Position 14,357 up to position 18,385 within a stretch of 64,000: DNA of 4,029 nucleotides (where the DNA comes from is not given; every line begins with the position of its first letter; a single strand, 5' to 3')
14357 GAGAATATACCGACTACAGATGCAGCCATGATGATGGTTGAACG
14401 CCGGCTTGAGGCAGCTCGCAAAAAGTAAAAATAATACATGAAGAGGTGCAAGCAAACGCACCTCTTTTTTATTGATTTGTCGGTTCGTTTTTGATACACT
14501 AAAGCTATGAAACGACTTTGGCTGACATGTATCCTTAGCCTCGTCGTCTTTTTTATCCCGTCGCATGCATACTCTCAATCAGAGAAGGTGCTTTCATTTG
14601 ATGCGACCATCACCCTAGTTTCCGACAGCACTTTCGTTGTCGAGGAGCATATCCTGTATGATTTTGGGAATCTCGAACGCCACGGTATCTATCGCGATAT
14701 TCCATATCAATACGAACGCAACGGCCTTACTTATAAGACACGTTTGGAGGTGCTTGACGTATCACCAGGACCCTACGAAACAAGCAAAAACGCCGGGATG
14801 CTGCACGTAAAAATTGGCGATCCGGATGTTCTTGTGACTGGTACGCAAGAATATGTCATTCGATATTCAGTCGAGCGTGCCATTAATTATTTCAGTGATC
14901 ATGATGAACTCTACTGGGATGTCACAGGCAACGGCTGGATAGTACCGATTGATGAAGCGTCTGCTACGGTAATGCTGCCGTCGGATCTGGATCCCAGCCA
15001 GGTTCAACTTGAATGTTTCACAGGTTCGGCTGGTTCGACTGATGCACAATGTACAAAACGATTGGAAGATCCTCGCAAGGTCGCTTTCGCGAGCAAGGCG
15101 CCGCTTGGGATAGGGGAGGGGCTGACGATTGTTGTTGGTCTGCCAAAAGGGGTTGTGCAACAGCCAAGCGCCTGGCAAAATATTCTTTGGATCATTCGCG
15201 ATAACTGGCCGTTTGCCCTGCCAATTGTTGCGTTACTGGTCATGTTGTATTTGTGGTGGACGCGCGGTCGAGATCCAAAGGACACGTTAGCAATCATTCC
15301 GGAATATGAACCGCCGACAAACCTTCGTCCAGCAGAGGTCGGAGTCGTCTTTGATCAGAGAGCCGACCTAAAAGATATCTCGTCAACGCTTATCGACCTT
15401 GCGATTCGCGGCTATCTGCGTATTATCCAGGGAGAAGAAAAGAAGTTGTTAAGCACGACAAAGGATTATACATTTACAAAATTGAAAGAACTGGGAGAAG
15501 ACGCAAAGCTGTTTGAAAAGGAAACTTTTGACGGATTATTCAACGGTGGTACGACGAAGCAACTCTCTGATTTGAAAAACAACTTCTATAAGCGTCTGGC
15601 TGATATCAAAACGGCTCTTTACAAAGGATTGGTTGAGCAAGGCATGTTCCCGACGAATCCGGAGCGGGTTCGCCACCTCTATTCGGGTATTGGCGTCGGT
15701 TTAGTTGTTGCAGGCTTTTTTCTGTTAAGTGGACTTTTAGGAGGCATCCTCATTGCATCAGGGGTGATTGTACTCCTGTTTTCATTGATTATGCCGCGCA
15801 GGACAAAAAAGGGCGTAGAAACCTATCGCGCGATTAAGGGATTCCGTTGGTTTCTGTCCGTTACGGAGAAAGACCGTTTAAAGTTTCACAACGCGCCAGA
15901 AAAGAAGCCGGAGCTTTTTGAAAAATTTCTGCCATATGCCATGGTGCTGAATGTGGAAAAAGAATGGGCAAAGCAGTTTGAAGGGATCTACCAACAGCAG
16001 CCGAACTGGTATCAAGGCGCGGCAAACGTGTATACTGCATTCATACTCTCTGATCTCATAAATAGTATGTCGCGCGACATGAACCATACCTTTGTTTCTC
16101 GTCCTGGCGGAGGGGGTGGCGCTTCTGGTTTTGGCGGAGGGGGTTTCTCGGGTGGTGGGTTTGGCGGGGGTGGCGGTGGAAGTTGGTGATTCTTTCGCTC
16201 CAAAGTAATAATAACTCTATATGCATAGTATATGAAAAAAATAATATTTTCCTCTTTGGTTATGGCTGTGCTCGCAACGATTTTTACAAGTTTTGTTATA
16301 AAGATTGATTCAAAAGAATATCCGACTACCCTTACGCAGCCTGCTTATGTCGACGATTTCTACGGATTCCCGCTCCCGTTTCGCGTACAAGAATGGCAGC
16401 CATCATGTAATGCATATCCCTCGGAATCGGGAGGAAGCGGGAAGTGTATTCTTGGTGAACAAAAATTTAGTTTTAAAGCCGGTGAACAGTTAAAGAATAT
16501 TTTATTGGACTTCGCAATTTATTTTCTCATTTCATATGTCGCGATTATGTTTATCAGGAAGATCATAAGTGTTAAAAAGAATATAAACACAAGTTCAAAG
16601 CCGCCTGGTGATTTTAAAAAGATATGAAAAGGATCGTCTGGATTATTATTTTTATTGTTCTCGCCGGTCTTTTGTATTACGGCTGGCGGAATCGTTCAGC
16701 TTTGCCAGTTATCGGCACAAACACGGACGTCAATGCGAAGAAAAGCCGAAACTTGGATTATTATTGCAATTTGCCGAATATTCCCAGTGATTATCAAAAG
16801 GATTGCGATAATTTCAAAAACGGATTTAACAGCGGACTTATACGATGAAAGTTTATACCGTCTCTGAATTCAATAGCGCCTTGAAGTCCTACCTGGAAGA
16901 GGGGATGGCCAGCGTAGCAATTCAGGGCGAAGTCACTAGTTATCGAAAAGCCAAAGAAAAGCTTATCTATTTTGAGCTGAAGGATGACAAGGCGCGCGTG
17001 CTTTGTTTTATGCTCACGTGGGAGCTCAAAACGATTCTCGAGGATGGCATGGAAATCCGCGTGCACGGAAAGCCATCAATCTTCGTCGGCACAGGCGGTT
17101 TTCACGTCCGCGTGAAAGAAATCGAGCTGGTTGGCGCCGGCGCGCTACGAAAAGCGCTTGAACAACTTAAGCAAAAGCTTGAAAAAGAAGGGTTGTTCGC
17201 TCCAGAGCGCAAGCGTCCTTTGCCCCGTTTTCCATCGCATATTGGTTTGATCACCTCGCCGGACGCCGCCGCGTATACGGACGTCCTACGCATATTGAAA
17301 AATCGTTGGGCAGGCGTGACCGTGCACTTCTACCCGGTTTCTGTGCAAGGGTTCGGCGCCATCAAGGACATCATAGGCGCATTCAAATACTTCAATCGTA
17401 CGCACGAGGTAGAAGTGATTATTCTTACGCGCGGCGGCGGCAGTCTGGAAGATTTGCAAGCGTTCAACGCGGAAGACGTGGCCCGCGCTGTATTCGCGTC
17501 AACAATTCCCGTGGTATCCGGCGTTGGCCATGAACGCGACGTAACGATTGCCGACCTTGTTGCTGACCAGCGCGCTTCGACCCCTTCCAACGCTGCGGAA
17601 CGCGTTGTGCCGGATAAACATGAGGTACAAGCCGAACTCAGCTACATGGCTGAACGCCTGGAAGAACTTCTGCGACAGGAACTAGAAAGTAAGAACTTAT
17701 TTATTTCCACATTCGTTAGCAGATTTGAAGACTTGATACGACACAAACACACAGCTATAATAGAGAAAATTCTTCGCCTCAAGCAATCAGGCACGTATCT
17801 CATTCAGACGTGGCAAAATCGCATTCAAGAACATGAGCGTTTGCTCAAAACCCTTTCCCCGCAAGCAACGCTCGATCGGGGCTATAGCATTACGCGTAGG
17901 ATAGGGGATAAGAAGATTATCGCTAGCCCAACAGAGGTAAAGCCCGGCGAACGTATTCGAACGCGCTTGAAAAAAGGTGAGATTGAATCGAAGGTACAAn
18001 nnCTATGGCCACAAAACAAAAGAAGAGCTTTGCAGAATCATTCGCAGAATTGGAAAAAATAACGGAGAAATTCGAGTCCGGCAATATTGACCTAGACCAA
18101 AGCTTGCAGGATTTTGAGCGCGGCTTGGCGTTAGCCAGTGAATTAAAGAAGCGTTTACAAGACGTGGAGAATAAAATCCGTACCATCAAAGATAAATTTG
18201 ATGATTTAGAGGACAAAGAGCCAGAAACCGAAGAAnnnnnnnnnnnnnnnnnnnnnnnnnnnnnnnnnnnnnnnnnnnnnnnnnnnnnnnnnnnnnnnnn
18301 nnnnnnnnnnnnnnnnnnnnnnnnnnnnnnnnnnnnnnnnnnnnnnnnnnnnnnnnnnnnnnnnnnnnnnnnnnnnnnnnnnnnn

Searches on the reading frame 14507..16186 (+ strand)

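Call 91: search_protein_families(library=pfam, proteins=[window:14507-16186:+], max_evalue=0.001)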
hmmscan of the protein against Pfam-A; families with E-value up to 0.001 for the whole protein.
window:14507-16186:+ (560 aa): 2 families
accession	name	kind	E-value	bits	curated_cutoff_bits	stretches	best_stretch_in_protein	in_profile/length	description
PF20990.2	DUF2207_C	-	6.4e-46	157.5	33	1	265-491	2-247/247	Predicted membrane protein (DUF2207) C-terminal domain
PF09972.14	DUF2207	-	5.6e-29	102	24.4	1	28-185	2-146/172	Predicted membrane protein (DUF2207) N-terminal domain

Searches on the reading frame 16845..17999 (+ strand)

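Call 91: search_protein_families(library=pfam, proteins=[window:16845-17999:+], max_evalue=0.001)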
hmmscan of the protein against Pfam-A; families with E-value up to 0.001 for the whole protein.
window:16845-17999:+ (385 aa): 3 families
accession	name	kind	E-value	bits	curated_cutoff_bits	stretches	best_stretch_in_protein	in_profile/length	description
PF02601.20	Exonuc_VII_L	-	1e-84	285.2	35.9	2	117-294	1-178/315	Exonuclease VII, large subunit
PF13742.12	tRNA_anti_2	-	1.4e-17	64.1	27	1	4-94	1-95/95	OB-fold nucleic acid binding domain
PF01336.31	tRNA_anti-codon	-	1.8e-07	31.5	27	1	24-96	1-75/75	OB-fold nucleic acid binding domain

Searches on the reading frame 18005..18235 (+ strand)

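Call 91: search_protein_families(library=pfam, proteins=[window:18005-18235:+], max_evalue=0.001)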
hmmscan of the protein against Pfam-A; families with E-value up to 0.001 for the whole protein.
window:18005-18235:+ (77 aa): 2 families
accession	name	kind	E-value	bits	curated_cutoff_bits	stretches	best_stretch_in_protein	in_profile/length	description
PF02609.21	Exonuc_VII_S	-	7.9e-16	58.3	24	1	9-59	1-51/52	Exonuclease VII small subunit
PF10241.14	KxDL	-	1.4e-06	29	27.2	1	3-66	16-79/86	Uncharacterized conserved protein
